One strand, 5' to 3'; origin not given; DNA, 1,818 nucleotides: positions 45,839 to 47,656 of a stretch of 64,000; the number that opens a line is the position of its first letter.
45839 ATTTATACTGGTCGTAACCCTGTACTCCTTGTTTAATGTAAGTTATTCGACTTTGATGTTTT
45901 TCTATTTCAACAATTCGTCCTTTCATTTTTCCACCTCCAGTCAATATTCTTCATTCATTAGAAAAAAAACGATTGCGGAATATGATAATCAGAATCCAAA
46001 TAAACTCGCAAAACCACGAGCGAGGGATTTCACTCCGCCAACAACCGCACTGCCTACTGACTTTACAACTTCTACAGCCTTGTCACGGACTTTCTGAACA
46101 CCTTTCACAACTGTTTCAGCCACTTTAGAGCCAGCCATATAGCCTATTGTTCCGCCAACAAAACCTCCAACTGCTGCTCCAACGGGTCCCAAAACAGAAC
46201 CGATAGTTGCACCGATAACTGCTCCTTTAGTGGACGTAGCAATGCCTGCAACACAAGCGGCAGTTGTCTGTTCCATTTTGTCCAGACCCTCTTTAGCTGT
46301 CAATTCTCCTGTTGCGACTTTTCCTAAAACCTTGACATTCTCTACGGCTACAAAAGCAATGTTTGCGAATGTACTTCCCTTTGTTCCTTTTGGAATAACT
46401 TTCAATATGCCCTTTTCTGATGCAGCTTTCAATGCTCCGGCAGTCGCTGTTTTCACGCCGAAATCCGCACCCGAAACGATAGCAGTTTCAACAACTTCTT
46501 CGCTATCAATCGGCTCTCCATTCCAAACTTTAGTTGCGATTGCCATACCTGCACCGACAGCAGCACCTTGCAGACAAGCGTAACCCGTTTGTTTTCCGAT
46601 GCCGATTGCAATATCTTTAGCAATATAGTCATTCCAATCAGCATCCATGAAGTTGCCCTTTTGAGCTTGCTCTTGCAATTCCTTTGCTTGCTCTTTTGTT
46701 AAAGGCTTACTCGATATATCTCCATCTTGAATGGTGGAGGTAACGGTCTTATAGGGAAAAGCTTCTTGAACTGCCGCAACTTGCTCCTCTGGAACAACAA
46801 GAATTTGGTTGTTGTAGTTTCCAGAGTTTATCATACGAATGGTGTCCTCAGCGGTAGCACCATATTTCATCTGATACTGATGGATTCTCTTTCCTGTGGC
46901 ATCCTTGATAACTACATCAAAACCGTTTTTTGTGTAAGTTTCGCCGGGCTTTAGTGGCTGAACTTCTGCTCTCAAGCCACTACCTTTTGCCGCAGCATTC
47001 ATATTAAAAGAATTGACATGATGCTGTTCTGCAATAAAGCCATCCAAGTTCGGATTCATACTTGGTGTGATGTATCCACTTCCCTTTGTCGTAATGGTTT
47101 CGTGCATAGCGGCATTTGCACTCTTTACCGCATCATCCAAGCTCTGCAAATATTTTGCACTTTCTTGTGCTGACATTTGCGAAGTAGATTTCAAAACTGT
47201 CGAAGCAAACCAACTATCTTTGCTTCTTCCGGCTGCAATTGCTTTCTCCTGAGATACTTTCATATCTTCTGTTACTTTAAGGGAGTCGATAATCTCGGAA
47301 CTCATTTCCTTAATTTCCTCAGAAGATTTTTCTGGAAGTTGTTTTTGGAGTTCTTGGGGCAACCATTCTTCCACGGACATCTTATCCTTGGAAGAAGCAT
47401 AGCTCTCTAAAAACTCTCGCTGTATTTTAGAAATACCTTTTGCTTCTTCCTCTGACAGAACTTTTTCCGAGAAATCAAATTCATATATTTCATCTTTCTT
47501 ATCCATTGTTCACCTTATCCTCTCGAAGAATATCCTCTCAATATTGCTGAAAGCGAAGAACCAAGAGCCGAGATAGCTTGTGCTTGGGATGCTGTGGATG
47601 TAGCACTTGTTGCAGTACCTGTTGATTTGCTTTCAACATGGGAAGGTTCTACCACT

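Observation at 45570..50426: AT-rich operon around a Ycf46-like AAA+ ATPase, carried as cargo of a decayed mobile element: candidate undescribed conflict/defence system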

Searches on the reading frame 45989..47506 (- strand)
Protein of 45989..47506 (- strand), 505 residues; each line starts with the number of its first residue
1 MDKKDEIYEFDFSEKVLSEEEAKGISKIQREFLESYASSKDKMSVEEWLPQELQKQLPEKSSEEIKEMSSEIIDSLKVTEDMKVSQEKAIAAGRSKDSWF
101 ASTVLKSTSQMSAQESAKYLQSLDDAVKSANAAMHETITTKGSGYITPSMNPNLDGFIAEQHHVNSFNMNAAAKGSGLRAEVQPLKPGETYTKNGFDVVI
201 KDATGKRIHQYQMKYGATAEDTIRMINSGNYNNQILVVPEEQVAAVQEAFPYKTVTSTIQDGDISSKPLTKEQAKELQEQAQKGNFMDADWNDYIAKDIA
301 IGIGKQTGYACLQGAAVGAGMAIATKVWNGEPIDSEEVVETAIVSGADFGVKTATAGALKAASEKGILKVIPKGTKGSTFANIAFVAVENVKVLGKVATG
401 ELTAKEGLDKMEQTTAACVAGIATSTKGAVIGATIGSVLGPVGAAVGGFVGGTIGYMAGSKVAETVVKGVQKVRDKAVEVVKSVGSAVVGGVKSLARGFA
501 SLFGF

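Call 3: search_protein_families(library=pfam, proteins=[window:45989-47506:-], max_evalue=0.01)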
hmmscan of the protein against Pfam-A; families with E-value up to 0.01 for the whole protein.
window:45989-47506:- (505 aa): 3 families
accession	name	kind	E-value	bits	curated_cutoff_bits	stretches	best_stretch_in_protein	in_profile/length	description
PF13488.11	Gly-zipper_Omp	-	1.1e-05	25.7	25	1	428-464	6-44/46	Glycine zipper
PF20721.2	C19orf12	-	0.0061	16.8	30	1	408-475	32-96/163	C19orf12-like protein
PF13441.11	Gly-zipper_YMGG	-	0.009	16.1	28.9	1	428-460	10-44/45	YMGG-like Gly-zipper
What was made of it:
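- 45989..47506 (-): 505-aa glycine-zipper protein: core component 3, proposed effector. Pfam Gly-zipper_Omp at residues 428-464, 25.7 bits against a cut-off of 25 (call 3).
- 46115..46225 (-): Glycine-zipper hairpin (residues 428-464). Pfam PF13488, PF13441 and C19orf12 hits (call 3).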

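Call 4: search_protein_families(library=padloc, proteins=[window:45989-47506:-], max_evalue=0.01)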
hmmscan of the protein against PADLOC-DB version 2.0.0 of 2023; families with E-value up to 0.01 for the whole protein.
window:45989-47506:- (505 aa): 0 families

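Call 5: search_protein_families(library=ncbifam, proteins=[window:45989-47506:-], max_evalue=0.01)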
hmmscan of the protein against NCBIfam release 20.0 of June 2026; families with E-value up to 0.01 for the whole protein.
window:45989-47506:- (505 aa): 1 family
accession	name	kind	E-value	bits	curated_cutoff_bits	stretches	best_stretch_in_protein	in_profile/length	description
TIGR03789.1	pdsO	hypoth_equivalog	0.0014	18.3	152.2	1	420-479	45-96/243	sortase-associated OmpA-like protein PdsO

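Call 6: search_protein_families(library=phrogs, proteins=[window:45989-47506:-], max_evalue=0.01)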
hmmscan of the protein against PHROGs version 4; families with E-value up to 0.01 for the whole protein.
window:45989-47506:- (505 aa): 6 families
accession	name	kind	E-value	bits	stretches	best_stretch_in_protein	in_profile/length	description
phrog_18476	-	unknown function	4e-05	24.5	1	408-466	55-113/209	-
phrog_6922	-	unknown function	0.00023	21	1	369-478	292-394/768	-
phrog_6056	-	head and packaging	0.0004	21.3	1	425-464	8-47/224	internal virion protein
phrog_24596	-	unknown function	0.00046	19.5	1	385-462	685-758/1052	-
phrog_16692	-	unknown function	0.001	18.6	1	339-483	671-785/1107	-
phrog_34863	-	unknown function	0.0064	15.6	0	402-479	378-463/966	-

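Call 12: search_solved_structures(query=window:45989-47506:-, max_evalue=1)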
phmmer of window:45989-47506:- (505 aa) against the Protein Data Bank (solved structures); distinct sequences matched with E-value up to 1: 18.
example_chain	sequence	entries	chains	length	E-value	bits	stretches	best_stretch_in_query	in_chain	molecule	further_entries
9rzf_A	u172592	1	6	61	0.038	16.3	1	458-497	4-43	Alpha-synuclein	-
7wo0_C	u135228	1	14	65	0.045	16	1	458-497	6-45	Alpha-synuclein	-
7wnz_G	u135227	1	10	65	0.049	15.9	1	458-497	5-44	Alpha-synuclein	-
6a6b_A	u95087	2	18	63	0.05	15.9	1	458-497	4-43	Alpha-synuclein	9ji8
9w08_D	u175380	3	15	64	0.052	15.8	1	458-497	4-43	Alpha-synuclein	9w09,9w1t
9tpt_B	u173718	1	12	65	0.055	15.8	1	458-497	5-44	Alpha-synuclein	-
10xu_A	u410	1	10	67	0.058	15.7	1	458-497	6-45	Alpha-synuclein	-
9kcn_L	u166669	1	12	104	0.13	14.5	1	458-497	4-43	Alpha-synuclein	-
9jdk_A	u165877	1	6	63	0.27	13.5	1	458-497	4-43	Alpha-synuclein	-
7uak_A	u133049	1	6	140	0.44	12.8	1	426-497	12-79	Alpha-synuclein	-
7lc9_F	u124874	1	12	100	0.53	12.5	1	459-497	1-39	Alpha-synuclein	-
9hgs_C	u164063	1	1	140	0.56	12.4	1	442-497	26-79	Alpha-synuclein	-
8zlp_A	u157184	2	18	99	0.57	12.4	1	422-497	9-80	Alpha-synuclein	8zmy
9k7q_M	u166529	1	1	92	0.71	12.1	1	423-497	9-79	Alpha-synuclein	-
9w07_C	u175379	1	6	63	0.71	12.1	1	458-497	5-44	Alpha-synuclein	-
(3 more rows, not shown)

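Call 30: find_homologous_proteins(query=A3, max_evalue=0.001)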
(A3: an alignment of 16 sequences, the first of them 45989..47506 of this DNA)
Query A3 (16 sequences) (505 aa, profile of the alignment): 1486 proteins with E <= 0.001 among 8000 candidates; the best 120 are listed.
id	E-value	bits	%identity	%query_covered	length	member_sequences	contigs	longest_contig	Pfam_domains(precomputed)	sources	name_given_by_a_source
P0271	4.2e-247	839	58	97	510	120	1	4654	-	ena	-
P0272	1.5e-246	837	56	96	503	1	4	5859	-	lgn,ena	-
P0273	4.0e-246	836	58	97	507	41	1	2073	PF13488.12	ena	-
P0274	1.5e-245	834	57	97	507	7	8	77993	-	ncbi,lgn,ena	-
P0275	7.9e-245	831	55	98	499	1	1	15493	PF13488.12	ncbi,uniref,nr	ncbi:hypothetical protein CLTEP_23880 [Clostridium tepidiprofundi DSM 19306]|uniref:LXG domain-conta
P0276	1.2e-244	831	54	100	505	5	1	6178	-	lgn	-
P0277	1.5e-244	830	57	97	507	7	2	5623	-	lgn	-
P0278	2.1e-244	830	56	96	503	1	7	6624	-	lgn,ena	-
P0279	2.2e-244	830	56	96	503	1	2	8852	-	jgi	-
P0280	3.5e-244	829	55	96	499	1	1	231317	-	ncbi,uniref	ncbi:hypothetical protein [Bacillus sp. Hm123]|uniref:hypothetical protein n=1 Tax=Bacillus sp. Hm12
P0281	4.0e-244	829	57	97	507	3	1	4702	-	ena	-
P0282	4.2e-244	829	56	96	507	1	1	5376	-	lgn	-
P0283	4.2e-244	829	58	97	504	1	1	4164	-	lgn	-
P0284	7.1e-244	828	55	98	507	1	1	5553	PF13488.12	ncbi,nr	ncbi:MAG: hypothetical protein LUF34_07470 [Lachnospiraceae bacterium]|nr:hypothetical protein [Lach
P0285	1.9e-243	827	54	98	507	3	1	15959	PF13488.12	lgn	-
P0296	2.5e-240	816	58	95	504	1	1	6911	PF13488.12,PF21724.3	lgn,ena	-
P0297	5.9e-240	815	58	95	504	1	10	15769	PF13488.12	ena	-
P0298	6.2e-240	815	58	95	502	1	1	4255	PF13488.12,PF21724.3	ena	-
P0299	6.7e-240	815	57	97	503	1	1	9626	PF13488.12,PF21724.3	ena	-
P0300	7.0e-240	815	57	97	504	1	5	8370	PF13488.12,PF21724.3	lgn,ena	-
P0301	9.8e-240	814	58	95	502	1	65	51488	PF13488.12,PF21724.3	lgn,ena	-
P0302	1.2e-239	814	58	95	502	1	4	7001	PF13488.12,PF21724.3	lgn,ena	-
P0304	2.2e-239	813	58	95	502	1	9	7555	PF13488.12,PF21724.3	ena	-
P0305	2.4e-239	813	58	95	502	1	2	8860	PF13488.12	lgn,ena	-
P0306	3.1e-239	813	57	97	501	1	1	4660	PF13488.12,PF21724.3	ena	-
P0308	4.1e-239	812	57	95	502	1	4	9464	PF13488.12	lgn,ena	-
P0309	7.8e-239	811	54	97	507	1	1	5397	PF13488.12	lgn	-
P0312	1.2e-238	811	57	97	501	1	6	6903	PF13488.12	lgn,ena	-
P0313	1.3e-238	811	57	95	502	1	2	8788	PF13488.12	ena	-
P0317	1.9e-238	810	54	100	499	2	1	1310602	PF21724.3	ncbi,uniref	ncbi:hypothetical protein [Psychrobacillus sp. NPDC096389]|uniref:hypothetical protein n=1 Tax=Psych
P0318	2.1e-238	810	58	95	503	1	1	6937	PF13488.12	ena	-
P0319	3.2e-238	809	59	95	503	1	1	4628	PF13488.12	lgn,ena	-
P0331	4.0e-237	806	57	97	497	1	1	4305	PF13488.12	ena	-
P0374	5.3e-235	799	57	95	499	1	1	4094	PF13488.12,PF21724.3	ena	-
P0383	1.4e-234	797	58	94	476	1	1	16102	PF13488.12,PF21724.3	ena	-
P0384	1.4e-234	797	57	95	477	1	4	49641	PF13488.12,PF21724.3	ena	-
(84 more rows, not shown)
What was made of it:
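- One source (UniRef) labels a homologue 'LXG domain-containing' (call 30).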

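Call 31: search_protein_families(library=pfam, proteins=[P0301, P0275, P0317], max_evalue=0.05)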
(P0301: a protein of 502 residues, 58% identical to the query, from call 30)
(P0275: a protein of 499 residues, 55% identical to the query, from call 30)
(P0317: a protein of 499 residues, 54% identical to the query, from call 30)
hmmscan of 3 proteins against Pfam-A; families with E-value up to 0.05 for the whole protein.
P0301 (502 aa): 3 families
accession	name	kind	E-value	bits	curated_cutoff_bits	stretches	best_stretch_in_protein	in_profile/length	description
PF13488.11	Gly-zipper_Omp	-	1.5e-05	25.3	25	1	421-457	6-44/46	Glycine zipper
PF21724.2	DUF6861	-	4.5e-05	23.4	28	1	398-488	29-115/194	Family of unknown function (DUF6861)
PF09335.16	VTT_dom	-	0.037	14.9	33.9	0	422-465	8-52/123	VTT domain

P0275 (499 aa): 5 families
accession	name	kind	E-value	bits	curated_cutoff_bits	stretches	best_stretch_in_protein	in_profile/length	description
PF13488.11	Gly-zipper_Omp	-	1.6e-05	25.2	25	1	421-458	5-44/46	Glycine zipper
PF20721.2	C19orf12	-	0.00012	22.3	30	1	419-483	47-111/163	C19orf12-like protein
PF21724.2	DUF6861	-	0.00043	20.2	28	1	416-487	44-113/194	Family of unknown function (DUF6861)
PF13441.11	Gly-zipper_YMGG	-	0.0024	18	28.9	1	421-454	9-44/45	YMGG-like Gly-zipper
PF09335.16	VTT_dom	-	0.0058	17.5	33.9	1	423-470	8-56/123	VTT domain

P0317 (499 aa): 5 families
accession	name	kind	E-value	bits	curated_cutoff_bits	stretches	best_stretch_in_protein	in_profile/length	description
PF21724.2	DUF6861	-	4.6e-06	26.6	28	1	398-495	25-121/194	Family of unknown function (DUF6861)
PF13488.11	Gly-zipper_Omp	-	0.00031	21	25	1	418-458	2-44/46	Glycine zipper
PF09335.16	VTT_dom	-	0.006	17.5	33.9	1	423-470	8-56/123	VTT domain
PF20721.2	C19orf12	-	0.007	16.6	30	1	424-473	51-100/163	C19orf12-like protein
PF13441.11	Gly-zipper_YMGG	-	0.019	15.1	28.9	1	417-454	5-44/45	YMGG-like Gly-zipper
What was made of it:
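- Closest known: Membrane-depolarising abortive-infection effectors. Same: Pfam glycine-zipper families hit residues 428-464 (calls 3, 31).
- Glycine-zipper proteins also occur in ordinary outer-membrane and stress proteins (Pfam names in calls 3, 31).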

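Call 51: predict_structure(alignment_id=A5)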
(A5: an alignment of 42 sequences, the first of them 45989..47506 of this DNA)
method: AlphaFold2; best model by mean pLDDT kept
length: 505 residues; sequences in the alignment: 42
mean_pLDDT: 47.6   pTM: 0.30
mean pLDDT of the five models: 47.6, 45.3, 43.9, 40.8, 37.4
residues with pLDDT >= 90: 0; 70-90: 95; 50-70: 92; < 50: 318
segments of 3 or more residues with pLDDT < 50: 1-17, 93-156, 185-194, 274-388, 393-395, 407-505
pLDDT, mean of each block of 10 residues (from residue 1): 29 42 57 74 82 80 77 57 56 45 35 31 36 30 26 44 62 69 49 59 80 69 67 69 80 76 65 46 34 32 37 38 42 44 44 46 44 45 49 49 53 41 26 23 23 21 25 28 26 27 28
secondary structure, 60 per line:
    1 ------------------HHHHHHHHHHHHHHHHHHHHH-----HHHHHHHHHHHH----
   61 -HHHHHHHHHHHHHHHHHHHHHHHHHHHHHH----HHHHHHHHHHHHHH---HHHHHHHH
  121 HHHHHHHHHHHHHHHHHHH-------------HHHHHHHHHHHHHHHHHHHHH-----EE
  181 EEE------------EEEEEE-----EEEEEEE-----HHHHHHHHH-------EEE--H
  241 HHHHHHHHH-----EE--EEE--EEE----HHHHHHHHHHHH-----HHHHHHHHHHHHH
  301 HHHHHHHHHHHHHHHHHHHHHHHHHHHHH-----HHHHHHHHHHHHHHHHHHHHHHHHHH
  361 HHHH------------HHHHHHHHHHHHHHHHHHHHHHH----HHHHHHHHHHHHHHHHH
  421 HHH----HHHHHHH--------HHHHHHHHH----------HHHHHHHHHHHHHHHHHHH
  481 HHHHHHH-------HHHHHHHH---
elements in order: H19-39 H45-56 H62-91 H96-109 H113-139 H153-173 E179-183 E196-201 E207-213 H219-227 E235-237 H240-249 E259-261 E264-266 H271-282 H288-329 H335-364 H377-399 H404-423 H428-434 H443-451 H462-487 H495-502
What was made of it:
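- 46697..47059 (-): Central insert of the 505-aa protein (about residues 150-270): candidate PD-(D/E)xK-like domain. The model topology is alpha-beta-beta-beta-alpha-beta at pLDDT 60-80 (call 51).
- The 505-aa model is poor (mean pLDDT 47.6, call 51), so the latent-soluble-to-membrane idea rests on sequence features only.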

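Call 56: fold_search(model_id=the predicted structure, library=pdb)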
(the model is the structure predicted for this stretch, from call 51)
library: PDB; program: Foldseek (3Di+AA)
matches with E <= 10: 386; with E <= 0.001: 0
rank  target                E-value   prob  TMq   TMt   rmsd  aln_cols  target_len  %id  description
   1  9obo_B                1.9e-02  0.38  0.11  0.08  15.8       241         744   12  Crystal structure of Mycobacterium tuberculosis isocitrate lyase 2 fixed in the apo form with disulfide bonds (released 2026-03-18)
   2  9obo_A                3.4e-02  0.33  0.10  0.08  15.8       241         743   12  Crystal structure of Mycobacterium tuberculosis isocitrate lyase 2 fixed in the apo form with disulfide bonds (released 2026-03-18)
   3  6edw_D                4.5e-02  0.33  0.11  0.08  15.9       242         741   12  Crystal structure of Mycobacterium tuberculosis ICL2 in the apo form (released 2019-08-14)
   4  9obo_D                5.0e-02  0.25  0.11  0.08  16.2       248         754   12  Crystal structure of Mycobacterium tuberculosis isocitrate lyase 2 fixed in the apo form with disulfide bonds (released 2026-03-18)
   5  6edw_A                7.0e-02  0.28  0.11  0.08  15.8       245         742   11  Crystal structure of Mycobacterium tuberculosis ICL2 in the apo form (released 2019-08-14)
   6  6edw_B                7.0e-02  0.28  0.11  0.08  15.4       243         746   12  Crystal structure of Mycobacterium tuberculosis ICL2 in the apo form (released 2019-08-14)
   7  8e1m_A                8.2e-02  0.97  0.17  0.51   5.9       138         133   17  Cryo-EM structure of the endogenous core TIM23 complex from S. cerevisiae (released 2023-06-21)
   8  7e8r                  9.7e-02  0.96  0.14  0.20   6.3       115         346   10  EcoT38I restriction endonuclease (released 2022-03-02)
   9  4ka7_A                1.2e-01  0.63  0.10  0.07  18.5       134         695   13  Structure of Organellar OligoPeptidase (E572Q) in complex with an endogenous substrate (released 2013-09-18)
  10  8em1_A                2.1e-01  0.75  0.15  0.16   7.4       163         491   13  Type IIS Restriction Endonuclease PaqCI, DNA Unbound (released 2023-03-22)
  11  8em1_B                2.2e-01  0.69  0.15  0.16   7.5       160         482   14  Type IIS Restriction Endonuclease PaqCI, DNA Unbound (released 2023-03-22)
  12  7yto_B                2.3e-01  0.23  0.09  0.11  11.4       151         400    7  The Crystal Structure Analysis of Creatine Amidinohydrolase from Alcaligenes sp. KS-85 (released 2023-08-23)
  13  4ka8                  2.9e-01  0.35  0.10  0.07  18.4       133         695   14  Structure of Organellar OligoPeptidase (released 2013-09-18)
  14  4fxy_P                3.2e-01  0.77  0.09  0.07   4.1        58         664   19  Crystal structure of rat neurolysin with bound pyrazolidin inhibitor (released 2013-11-13)
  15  4f0q_D                3.6e-01  0.21  0.11  0.12  10.9       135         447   10  MspJI Restriction Endonuclease - P21 Form (released 2012-08-08)
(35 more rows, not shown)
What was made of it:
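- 46697..47059 (-): Weak Foldseek hits to the restriction enzymes EcoT38I, PaqCI and MspJI, all at E >= 0.1 (call 56).
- On PD-(D/E)xK nuclease superfamily (central insert of the 505-aa protein): Foldseek lists EcoT38I (probability 0.96, E = 0.097), PaqCI and MspJI, but nothing below E = 0.01, and the model is of low confidence (call 56).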

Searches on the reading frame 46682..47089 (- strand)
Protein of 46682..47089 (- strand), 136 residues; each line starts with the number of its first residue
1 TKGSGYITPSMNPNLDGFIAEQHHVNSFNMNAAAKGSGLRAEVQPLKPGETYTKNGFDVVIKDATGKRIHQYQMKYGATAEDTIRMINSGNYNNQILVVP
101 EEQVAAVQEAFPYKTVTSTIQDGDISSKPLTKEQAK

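Call 55: search_solved_structures(query=A7, max_evalue=10, show_alignments=2)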
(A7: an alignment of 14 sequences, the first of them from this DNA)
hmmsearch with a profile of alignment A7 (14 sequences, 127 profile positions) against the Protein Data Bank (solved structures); distinct sequences matched with E-value up to 10: 1.
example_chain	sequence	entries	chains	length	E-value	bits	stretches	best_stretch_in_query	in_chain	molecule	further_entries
9i5t_15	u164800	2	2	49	0.62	13.6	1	62-102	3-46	DUF4295 domain-containing protein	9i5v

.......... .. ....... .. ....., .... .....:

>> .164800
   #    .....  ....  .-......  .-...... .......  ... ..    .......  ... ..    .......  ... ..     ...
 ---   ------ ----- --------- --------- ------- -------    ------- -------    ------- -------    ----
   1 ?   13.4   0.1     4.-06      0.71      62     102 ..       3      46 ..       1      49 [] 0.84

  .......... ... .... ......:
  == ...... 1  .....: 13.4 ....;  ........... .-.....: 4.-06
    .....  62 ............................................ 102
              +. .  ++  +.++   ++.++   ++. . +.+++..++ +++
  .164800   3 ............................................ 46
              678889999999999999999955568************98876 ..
